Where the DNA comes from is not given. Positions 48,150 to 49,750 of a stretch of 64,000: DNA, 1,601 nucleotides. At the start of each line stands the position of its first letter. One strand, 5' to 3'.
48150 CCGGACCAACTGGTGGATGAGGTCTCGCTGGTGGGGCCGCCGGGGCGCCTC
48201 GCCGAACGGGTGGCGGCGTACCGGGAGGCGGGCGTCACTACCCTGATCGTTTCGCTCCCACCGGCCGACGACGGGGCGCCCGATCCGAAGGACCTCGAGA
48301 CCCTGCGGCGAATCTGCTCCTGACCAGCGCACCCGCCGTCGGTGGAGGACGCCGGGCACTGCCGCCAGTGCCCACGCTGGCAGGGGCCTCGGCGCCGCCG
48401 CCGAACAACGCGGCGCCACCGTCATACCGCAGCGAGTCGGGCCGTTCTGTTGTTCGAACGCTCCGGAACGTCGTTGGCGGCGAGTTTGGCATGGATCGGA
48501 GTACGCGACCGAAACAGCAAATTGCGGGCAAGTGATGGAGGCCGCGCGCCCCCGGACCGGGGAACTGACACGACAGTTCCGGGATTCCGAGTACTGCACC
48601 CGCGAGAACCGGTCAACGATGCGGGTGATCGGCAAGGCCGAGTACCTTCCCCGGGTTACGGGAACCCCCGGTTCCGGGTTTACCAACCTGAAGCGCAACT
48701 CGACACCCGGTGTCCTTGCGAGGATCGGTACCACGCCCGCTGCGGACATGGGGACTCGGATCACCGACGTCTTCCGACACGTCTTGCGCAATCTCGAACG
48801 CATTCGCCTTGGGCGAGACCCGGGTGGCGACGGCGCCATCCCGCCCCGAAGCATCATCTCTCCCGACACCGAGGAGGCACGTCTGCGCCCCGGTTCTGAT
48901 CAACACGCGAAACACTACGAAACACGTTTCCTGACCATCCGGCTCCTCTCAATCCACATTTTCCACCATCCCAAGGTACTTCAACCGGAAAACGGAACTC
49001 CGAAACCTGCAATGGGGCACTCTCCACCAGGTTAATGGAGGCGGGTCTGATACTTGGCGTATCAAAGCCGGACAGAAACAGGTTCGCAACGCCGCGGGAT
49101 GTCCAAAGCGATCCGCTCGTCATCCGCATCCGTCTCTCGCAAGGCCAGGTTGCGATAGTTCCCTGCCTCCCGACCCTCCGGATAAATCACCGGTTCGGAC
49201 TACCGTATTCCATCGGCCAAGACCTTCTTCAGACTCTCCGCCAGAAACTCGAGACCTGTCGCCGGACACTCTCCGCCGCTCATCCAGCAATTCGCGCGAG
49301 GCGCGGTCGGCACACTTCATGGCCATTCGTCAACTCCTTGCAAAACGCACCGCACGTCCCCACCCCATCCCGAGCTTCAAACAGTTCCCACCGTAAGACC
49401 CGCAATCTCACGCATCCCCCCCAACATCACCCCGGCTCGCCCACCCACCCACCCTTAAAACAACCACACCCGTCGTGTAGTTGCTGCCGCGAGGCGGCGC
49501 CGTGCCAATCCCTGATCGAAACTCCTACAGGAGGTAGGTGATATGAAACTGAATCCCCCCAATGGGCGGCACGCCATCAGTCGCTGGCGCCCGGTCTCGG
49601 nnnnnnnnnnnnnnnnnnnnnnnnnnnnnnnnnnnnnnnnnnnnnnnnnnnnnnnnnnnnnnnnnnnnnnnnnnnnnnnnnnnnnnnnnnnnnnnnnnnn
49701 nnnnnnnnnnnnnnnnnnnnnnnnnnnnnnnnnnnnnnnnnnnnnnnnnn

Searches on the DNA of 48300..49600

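Call 88: search_rna_families(source=window, start=48300, end=49600, threshold=evalue, max_evalue=1)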
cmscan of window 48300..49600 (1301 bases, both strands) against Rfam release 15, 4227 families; matches with E-value up to 1: 0.
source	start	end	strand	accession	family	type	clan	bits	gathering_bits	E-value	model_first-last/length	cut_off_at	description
